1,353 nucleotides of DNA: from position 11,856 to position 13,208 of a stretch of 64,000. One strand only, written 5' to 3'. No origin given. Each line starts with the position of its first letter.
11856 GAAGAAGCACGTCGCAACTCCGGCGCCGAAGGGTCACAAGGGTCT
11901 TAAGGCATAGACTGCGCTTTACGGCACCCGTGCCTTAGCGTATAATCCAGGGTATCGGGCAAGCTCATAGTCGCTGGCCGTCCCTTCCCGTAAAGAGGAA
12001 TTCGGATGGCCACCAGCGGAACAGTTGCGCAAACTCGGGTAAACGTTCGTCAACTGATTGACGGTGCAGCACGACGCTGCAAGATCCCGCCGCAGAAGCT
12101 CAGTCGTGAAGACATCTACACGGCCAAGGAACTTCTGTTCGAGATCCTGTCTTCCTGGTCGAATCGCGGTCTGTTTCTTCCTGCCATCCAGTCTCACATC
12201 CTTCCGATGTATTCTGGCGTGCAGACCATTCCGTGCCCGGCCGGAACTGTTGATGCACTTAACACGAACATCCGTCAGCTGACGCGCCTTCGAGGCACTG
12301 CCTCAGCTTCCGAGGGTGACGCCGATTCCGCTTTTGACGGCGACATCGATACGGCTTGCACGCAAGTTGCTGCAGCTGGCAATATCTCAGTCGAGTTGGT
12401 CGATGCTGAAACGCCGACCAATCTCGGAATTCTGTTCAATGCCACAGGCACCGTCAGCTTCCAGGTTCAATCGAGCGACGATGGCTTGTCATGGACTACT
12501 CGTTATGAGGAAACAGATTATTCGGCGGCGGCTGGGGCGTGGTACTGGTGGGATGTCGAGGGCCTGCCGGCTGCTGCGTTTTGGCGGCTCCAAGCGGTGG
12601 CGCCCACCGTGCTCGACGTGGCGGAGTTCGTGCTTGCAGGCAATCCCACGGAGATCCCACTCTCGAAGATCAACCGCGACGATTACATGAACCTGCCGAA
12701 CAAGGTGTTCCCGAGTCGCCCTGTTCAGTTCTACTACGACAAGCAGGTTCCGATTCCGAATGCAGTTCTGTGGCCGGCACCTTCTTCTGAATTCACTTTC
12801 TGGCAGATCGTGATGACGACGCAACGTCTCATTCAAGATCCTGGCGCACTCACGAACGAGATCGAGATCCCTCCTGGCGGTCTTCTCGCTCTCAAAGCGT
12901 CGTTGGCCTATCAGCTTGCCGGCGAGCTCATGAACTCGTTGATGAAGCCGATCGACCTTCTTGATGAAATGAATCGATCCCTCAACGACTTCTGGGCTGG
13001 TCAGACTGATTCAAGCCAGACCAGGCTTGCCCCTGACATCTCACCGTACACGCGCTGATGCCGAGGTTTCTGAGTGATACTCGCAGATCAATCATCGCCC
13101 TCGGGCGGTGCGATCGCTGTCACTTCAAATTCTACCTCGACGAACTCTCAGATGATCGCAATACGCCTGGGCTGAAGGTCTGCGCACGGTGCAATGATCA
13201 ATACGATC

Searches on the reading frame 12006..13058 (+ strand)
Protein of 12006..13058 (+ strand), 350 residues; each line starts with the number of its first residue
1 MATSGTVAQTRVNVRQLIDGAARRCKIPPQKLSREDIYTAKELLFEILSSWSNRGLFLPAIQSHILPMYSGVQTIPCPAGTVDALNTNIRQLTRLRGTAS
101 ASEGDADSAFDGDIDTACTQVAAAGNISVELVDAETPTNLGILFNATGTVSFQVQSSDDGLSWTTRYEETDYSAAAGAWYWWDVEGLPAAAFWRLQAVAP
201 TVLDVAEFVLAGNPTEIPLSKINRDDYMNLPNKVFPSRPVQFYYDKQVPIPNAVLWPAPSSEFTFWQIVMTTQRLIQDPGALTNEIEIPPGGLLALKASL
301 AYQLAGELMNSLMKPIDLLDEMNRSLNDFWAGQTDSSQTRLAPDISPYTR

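Call 9: search_protein_families(library=phrogs, proteins=[window:12006-13058:+])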
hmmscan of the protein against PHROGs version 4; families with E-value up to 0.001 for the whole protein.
window:12006-13058:+ (350 aa): 1 family
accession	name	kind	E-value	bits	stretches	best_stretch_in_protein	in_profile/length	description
phrog_12985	-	unknown function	9.5e-13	49.5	1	214-307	97-188/238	-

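Call 44: search_protein_families(library=pfam, max_evalue=0.01, proteins=[window:12006-13058:+])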
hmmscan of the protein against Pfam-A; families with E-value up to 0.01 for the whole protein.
window:12006-13058:+ (350 aa): 1 family
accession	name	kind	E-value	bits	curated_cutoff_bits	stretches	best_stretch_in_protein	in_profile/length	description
PF00754.31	F5_F8_type_C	-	0.0057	17.2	28.2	1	101-169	9-83/127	F5/8 type C domain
